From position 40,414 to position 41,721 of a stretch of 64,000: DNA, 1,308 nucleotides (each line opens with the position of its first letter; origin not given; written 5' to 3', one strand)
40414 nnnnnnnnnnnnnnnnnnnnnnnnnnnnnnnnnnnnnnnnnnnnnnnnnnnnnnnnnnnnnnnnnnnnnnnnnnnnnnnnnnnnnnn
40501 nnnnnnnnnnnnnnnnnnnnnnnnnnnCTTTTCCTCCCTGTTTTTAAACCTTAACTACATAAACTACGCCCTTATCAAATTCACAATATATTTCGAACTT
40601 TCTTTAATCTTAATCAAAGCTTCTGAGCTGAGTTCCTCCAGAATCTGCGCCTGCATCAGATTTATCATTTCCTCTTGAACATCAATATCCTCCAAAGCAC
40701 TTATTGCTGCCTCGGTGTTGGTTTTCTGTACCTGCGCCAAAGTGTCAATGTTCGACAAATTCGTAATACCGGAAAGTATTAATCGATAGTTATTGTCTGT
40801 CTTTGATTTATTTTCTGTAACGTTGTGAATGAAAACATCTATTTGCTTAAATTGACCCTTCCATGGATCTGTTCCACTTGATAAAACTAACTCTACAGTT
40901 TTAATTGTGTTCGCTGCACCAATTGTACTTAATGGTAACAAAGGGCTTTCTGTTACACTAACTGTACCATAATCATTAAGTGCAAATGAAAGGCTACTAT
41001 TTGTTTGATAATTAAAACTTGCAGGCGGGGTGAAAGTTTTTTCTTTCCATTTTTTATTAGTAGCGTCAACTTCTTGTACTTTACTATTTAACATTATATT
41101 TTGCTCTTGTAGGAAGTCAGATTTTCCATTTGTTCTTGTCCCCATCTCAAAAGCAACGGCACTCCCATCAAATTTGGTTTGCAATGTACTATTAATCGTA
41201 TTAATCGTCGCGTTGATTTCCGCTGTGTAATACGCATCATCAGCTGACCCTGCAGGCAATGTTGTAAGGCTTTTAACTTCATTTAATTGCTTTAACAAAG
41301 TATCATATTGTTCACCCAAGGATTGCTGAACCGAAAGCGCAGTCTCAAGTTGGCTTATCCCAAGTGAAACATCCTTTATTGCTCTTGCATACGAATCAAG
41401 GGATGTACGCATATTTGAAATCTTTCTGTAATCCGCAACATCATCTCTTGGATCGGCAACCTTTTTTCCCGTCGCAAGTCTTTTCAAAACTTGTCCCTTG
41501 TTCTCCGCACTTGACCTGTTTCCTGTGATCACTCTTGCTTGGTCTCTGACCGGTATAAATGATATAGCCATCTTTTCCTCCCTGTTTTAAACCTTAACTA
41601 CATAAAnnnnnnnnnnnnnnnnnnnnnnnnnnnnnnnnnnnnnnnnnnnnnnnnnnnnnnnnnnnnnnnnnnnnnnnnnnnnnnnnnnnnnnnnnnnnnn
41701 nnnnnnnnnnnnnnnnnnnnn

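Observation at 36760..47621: Array of seven co-oriented flagellin-family genes of two structural classes, sandwiched between two T6SS sub-loci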

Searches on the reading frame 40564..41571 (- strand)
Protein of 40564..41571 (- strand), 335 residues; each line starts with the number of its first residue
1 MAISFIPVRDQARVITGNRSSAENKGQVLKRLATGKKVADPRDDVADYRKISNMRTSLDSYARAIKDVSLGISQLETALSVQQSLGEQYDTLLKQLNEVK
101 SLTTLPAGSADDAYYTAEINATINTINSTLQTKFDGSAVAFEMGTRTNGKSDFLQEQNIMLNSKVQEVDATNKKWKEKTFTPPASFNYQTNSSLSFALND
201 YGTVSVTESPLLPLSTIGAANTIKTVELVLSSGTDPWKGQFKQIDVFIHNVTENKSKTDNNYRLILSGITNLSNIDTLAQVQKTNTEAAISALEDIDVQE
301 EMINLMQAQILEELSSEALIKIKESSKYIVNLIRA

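Call 3: search_protein_families(library=pfam, proteins=[window:40564-41571:-], max_evalue=1)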
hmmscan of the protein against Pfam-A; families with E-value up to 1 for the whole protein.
window:40564-41571:- (335 aa): 2 families
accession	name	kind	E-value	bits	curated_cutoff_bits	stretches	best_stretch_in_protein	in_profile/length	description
PF00700.27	Flagellin_C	-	2.6e-06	28.1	23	1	280-333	33-86/86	Bacterial flagellin C-terminal helical region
PF00669.25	Flagellin_N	-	5.9e-05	23.6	26.6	1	19-137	15-131/139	Bacterial flagellin N-terminal helical region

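Call 4: search_protein_families(library=ncbifam, proteins=[window:40564-41571:-], max_evalue=1)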
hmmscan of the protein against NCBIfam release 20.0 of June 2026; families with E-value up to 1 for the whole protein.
window:40564-41571:- (335 aa): 9 families
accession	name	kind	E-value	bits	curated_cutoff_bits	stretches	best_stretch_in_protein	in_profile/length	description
NF009447.0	PRK12805.1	equivalog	1.5e-07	31.2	404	2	19-129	17-124/287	FliC/FljB family flagellin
NF006470.0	PRK08869.1-5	equivalog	2.5e-06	26.9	423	2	21-139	20-136/388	flagellin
NF006469.0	PRK08869.1-4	equivalog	3.4e-06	26.7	627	2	268-333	318-376/377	flagellin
NF009444.0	PRK12802.1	equivalog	2.1e-05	24.2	332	2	23-91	23-91/282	flagellin domain-containing protein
TIGR02550.1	flagell_flgL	equivalog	0.002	17.6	127.2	1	14-80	11-80/387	flagellar hook-associated protein FlgL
NF009446.0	PRK12804.1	subfamily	0.0022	17.6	352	1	14-334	10-301/301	flagellin Hag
NF006466.0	PRK08869.1-1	subfamily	0.0091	15.6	426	2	220-332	273-375/377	flagellin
TIGR02131.1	phaP_Bmeg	equivalog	0.041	13.9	109.3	0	69-114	103-148/165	polyhydroxyalkanoic acid inclusion protein PhaP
NF009449.0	PRK12807.1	subfamily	0.64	9.5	347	0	197-317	183-270/287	flagellin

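Call 10: find_encoding_contigs(protein=window:40564-41571:-, flank=10000, max_places=6)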
Protein window:40564-41571:- (335 aa): 4 contigs read that carry it; 3 places shown.
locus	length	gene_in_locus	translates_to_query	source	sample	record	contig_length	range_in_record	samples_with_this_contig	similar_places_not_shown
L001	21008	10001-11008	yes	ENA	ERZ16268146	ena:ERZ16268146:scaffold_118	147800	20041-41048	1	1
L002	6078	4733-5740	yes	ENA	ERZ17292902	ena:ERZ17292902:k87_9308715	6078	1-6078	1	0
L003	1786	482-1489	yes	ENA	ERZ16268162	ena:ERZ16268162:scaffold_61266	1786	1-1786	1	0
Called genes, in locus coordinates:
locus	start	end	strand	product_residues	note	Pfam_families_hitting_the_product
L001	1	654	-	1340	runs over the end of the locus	PF14331:IcmF-related_N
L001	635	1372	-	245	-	PF09850:DotU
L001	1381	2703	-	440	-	PF05936:T6SS_VasE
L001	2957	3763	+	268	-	PF13539:Peptidase_M15_4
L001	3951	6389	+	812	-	PF00669:Flagellin_N, PF00700:Flagellin_C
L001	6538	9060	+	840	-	PF00669:Flagellin_N, PF00700:Flagellin_C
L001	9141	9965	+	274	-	PF00669:Flagellin_N (weak), PF00700:Flagellin_C (weak)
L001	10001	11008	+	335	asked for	PF00700:Flagellin_C (weak)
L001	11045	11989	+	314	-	PF00669:Flagellin_N (weak), PF00700:Flagellin_C (weak)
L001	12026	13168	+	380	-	PF00700:Flagellin_C (weak)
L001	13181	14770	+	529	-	-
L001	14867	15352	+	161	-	PF12802:MarR_2, PF13463:HTH_27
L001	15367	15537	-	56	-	PF00471:Ribosomal_L33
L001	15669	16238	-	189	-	PF03099:BPL_LplA_LipB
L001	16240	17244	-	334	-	-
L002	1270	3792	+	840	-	PF00669:Flagellin_N, PF00700:Flagellin_C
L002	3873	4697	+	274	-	PF00669:Flagellin_N (weak), PF00700:Flagellin_C (weak)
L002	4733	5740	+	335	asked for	PF00700:Flagellin_C (weak)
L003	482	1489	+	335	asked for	PF00700:Flagellin_C (weak)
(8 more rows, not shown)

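Call 11: find_homologous_proteins(query=window:40564-41571:-, max_evalue=0.001)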
Query window:40564-41571:- (335 aa): 32 proteins with E <= 0.001 among 4146 candidates.
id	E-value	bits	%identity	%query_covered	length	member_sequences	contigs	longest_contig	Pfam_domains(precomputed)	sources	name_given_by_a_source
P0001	5.0e-205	697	99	100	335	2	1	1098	PF00700.28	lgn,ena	-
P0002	1.2e-92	328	58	100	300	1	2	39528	PF00700.28,PF00669.26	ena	-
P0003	3.0e-92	327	58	100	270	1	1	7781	PF00700.28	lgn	-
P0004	8.0e-91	323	59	100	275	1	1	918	PF00700.28,PF00669.26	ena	-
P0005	2.4e-89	318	58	100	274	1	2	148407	PF00700.28,PF00669.26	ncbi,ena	-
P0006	2.9e-89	317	58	100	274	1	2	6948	PF00700.28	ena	-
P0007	3.2e-89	317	57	100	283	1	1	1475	PF00700.28,PF00669.26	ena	-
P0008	1.3e-88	315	58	100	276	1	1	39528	PF00700.28,PF00669.26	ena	-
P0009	1.4e-88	315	58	100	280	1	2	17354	PF00700.28,PF00669.26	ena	-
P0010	3.7e-88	314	58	100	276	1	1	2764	PF00700.28,PF00669.26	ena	-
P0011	1.7e-87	312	55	100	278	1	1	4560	PF00700.28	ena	-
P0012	8.8e-67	244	46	100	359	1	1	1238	PF00700.28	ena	-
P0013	1.4e-61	227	43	100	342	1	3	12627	PF00700.28,PF00669.26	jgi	-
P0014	3.1e-61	225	45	100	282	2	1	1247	PF00700.28,PF00669.26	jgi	-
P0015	8.3e-61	224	42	100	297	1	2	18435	PF00700.28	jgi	-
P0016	1.3e-58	217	43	100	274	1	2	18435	PF00700.28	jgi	-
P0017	4.2e-49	186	44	84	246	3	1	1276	PF00700.28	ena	-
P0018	2.9e-48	183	44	84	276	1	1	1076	PF00700.28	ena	-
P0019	3.4e-43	166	35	100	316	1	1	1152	PF00700.28,PF00669.26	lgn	-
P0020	7.5e-43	165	34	100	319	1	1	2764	PF00700.28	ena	-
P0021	2.8e-42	163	34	100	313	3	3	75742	PF00700.28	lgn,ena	-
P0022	1.6e-41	161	35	100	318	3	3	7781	PF00700.28,PF00669.26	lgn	-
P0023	1.8e-41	161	32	100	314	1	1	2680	PF00700.28,PF00669.26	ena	-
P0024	1.0e-40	158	34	100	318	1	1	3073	PF00700.28,PF00669.26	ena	-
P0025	1.6e-38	151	64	23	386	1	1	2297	PF00700.28,PF00669.26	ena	-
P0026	1.7e-38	151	64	23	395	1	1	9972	PF00700.28,PF00669.26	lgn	-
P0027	5.2e-38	149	64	23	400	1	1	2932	PF00700.28,PF00669.26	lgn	-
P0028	5.3e-38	149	64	23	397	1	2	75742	PF00700.28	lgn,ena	-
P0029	1.0e-35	142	63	23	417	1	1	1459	PF00700.28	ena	-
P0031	2.0e-32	131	41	69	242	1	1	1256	PF00700.28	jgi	-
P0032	1.6e-31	128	29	100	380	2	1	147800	PF00700.28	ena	-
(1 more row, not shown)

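Call 12: find_encoding_contigs(protein=P0005, flank=10000, max_places=4)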
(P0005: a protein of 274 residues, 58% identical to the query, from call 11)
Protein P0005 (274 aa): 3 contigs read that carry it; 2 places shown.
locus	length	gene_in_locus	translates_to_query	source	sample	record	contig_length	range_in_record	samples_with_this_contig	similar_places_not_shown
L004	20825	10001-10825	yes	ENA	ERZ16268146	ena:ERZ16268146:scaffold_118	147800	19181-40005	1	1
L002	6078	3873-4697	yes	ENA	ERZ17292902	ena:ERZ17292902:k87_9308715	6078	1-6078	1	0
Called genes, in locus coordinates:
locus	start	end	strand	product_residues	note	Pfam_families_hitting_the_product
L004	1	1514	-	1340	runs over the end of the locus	PF14331:IcmF-related_N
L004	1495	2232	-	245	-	PF09850:DotU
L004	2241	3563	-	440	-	PF05936:T6SS_VasE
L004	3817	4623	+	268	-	PF13539:Peptidase_M15_4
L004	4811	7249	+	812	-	PF00669:Flagellin_N, PF00700:Flagellin_C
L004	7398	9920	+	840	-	PF00669:Flagellin_N, PF00700:Flagellin_C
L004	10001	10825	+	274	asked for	PF00669:Flagellin_N (weak), PF00700:Flagellin_C (weak)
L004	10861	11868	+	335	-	PF00700:Flagellin_C (weak)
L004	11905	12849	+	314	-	PF00669:Flagellin_N (weak), PF00700:Flagellin_C (weak)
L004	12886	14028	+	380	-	PF00700:Flagellin_C (weak)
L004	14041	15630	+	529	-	-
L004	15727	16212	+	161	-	PF12802:MarR_2, PF13463:HTH_27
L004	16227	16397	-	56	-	PF00471:Ribosomal_L33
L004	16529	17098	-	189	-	PF03099:BPL_LplA_LipB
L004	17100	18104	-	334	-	-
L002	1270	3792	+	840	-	PF00669:Flagellin_N, PF00700:Flagellin_C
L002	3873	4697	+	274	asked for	PF00669:Flagellin_N (weak), PF00700:Flagellin_C (weak)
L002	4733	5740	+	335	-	PF00700:Flagellin_C (weak)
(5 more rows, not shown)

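Call 13: find_encoding_contigs(protein=P0015, flank=10000, max_places=4)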
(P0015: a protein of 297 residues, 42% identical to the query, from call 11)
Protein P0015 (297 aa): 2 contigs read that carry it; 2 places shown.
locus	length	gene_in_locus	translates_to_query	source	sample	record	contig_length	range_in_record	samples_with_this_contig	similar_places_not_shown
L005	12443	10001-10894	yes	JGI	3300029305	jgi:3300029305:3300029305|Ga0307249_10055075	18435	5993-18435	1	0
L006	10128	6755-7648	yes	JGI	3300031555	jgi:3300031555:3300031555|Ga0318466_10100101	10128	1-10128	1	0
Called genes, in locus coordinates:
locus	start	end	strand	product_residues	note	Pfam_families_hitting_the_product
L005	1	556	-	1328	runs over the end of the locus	PF14331:IcmF-related_N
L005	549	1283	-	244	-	PF09850:DotU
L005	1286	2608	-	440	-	PF05936:T6SS_VasE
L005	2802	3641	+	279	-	PF13539:Peptidase_M15_4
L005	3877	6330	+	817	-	PF00669:Flagellin_N, PF00700:Flagellin_C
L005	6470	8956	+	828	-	PF00669:Flagellin_N, PF00700:Flagellin_C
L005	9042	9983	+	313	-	-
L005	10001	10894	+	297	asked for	PF00700:Flagellin_C (weak)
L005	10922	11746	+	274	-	PF00700:Flagellin_C (weak)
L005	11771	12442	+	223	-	PF00669:Flagellin_N (weak)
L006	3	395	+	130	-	?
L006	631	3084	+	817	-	PF00669:Flagellin_N, PF00700:Flagellin_C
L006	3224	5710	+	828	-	PF00669:Flagellin_N, PF00700:Flagellin_C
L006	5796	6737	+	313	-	-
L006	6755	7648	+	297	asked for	PF00700:Flagellin_C (weak)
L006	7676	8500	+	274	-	PF00700:Flagellin_C (weak)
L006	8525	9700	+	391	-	PF00669:Flagellin_N (weak)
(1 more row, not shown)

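Call 14: find_encoding_contigs(protein=P0021, flank=10000, max_places=4)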
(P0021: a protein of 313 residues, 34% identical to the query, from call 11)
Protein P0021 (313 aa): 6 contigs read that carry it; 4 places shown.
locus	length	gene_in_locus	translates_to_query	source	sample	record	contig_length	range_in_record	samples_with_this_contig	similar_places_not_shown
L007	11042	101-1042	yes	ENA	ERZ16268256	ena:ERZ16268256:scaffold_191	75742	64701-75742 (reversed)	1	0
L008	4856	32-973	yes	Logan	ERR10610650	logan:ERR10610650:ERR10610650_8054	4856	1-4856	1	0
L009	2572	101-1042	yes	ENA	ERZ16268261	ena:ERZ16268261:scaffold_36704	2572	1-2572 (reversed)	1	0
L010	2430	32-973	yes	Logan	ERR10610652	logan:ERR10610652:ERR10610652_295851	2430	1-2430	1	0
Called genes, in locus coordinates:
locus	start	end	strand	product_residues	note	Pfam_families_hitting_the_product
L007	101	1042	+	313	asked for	PF00700:Flagellin_C (weak)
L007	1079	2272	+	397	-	PF00700:Flagellin_C (weak)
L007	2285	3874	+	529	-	-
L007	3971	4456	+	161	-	PF12802:MarR_2, PF13463:HTH_27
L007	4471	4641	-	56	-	PF00471:Ribosomal_L33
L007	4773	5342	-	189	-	PF03099:BPL_LplA_LipB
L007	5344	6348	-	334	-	-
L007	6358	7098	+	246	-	PF00590:TP_methylase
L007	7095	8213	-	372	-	PF01551:Peptidase_M23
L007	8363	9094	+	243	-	-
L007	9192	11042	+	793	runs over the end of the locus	PF01751:Toprim, PF01131:Topoisom_bac, PF01396:Zn_ribbon_Top1, PF13368:Toprim_C_rpt (weak)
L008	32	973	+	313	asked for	PF00700:Flagellin_C (weak)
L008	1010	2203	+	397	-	PF00700:Flagellin_C (weak)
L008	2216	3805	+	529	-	-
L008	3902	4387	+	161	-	PF12802:MarR_2, PF13463:HTH_27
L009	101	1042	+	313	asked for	PF00700:Flagellin_C (weak)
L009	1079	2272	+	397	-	PF00700:Flagellin_C (weak)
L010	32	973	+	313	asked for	PF00700:Flagellin_C (weak)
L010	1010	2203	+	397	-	PF00700:Flagellin_C (weak)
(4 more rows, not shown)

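Call 16: find_related_loci(query=A1, collection=genome_contigs, flank=10000)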
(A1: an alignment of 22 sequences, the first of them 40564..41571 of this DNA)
Query A1 (335 aa) in genome_contigs; peptide patterns used: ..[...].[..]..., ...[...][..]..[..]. (x = any residue, [..] = any of these).
307 stretches matched a pattern, but none encodes a relative of the query by tblastn (E <= 1e-3).

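Call 31: search_solved_structures(query=A1, max_evalue=0.01, show_alignments=2)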
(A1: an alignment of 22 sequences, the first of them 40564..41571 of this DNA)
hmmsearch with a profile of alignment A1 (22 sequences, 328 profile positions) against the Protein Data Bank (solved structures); distinct sequences matched with E-value up to 0.01: 29.
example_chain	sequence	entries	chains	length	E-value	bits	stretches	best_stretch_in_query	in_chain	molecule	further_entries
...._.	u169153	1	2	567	2.6e-07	33.9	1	26-222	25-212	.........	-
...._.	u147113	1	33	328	3.5e-07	33.5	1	27-320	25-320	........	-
9hpz_A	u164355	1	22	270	2e-06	30.9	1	8-162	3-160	Flagellin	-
5wjy_A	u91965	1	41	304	2.6e-06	30.6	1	18-279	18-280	Flagellin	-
6gow_D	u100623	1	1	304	3e-06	30.4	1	18-280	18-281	Flagellin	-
5wjx_A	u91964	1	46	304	3.2e-06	30.3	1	20-280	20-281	Flagellin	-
5maw_D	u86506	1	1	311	3.3e-06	30.2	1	18-280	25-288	Flagellin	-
5wjv_A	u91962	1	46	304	3.6e-06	30.1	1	18-280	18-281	Flagellin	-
5wjt_A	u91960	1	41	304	4.6e-06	29.8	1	18-280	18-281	Flagellin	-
5wjw_A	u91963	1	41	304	7.1e-06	29.2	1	18-280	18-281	Flagellin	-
5wjz_A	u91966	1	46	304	7.4e-06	29.1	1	18-280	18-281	Flagellin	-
5wju_A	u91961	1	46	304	7.5e-06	29.1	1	18-280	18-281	Flagellin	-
9au6_A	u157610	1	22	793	6e-05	26.1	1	20-217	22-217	Flagellin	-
9yh1_A1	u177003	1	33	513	7.5e-05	25.8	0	27-190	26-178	Flagellin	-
5wk5_A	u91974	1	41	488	0.00011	25.3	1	21-202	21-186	B-type flagellin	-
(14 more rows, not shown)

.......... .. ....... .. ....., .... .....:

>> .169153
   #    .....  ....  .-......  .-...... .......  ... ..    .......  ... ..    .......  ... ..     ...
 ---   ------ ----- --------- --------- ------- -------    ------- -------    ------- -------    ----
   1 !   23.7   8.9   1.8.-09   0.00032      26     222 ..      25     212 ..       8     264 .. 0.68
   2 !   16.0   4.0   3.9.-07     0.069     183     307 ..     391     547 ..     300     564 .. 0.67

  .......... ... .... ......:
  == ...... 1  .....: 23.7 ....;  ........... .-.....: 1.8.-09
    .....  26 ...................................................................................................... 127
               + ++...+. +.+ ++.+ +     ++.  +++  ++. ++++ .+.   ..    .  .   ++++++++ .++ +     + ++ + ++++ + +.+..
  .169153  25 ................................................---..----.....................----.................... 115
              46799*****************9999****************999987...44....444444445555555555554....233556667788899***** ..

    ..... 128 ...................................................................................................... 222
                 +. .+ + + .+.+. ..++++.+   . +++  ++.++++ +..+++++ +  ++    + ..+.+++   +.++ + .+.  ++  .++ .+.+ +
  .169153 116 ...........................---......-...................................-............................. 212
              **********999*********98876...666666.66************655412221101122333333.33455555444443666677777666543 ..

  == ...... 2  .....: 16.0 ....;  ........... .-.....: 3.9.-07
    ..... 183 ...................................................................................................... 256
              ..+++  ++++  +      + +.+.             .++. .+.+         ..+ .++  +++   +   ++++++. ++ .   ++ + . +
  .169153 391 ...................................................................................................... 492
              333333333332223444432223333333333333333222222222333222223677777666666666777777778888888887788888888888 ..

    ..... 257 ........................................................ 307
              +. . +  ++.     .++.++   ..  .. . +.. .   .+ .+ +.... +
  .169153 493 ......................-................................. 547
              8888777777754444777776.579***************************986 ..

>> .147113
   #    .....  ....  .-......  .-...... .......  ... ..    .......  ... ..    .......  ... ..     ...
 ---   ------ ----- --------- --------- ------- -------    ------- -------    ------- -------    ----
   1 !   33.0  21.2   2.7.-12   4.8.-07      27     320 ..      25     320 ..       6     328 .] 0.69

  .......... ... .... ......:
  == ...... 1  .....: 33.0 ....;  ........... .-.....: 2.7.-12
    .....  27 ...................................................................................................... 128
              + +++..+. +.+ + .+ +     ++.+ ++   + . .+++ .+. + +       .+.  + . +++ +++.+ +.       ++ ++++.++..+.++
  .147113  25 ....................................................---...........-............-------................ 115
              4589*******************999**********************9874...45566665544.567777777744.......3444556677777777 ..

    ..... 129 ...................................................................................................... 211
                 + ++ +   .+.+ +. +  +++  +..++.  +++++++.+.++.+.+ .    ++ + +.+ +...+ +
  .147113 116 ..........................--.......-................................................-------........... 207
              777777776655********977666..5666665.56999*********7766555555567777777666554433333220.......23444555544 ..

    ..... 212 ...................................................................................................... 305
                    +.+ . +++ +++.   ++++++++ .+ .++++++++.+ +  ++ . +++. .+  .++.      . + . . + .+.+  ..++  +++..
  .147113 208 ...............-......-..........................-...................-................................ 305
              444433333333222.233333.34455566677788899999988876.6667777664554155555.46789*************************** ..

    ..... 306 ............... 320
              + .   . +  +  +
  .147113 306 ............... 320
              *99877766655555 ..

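Call 39: predict_structure(alignment_id=A1)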
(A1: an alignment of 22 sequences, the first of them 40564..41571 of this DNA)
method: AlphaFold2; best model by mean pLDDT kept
length: 335 residues; sequences in the alignment: 22
mean_pLDDT: 68.7   pTM: 0.55
mean pLDDT of the five models: 68.7, 64.9, 64.4, 60.5, 55.1
residues with pLDDT >= 90: 33; 70-90: 141; 50-70: 89; < 50: 72
segments of 3 or more residues with pLDDT < 50: 1-3, 31-33, 35-44, 145-170, 173-190, 228-232, 235-240
pLDDT, mean of each block of 10 residues (from residue 1): 52 61 56 45 60 83 84 88 93 91 82 91 89 73 46 40 43 43 38 62 73 77 60 47 73 87 89 88 85 67 62 67 74 70
secondary structure, 60 per line:
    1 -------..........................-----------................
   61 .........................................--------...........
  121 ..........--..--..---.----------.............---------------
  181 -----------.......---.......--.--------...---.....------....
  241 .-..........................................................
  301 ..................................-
elements in order: H8-33 H45-101 H110-130 H153-165 E192-198 E202-208 E226-230 E237-241 H243-334
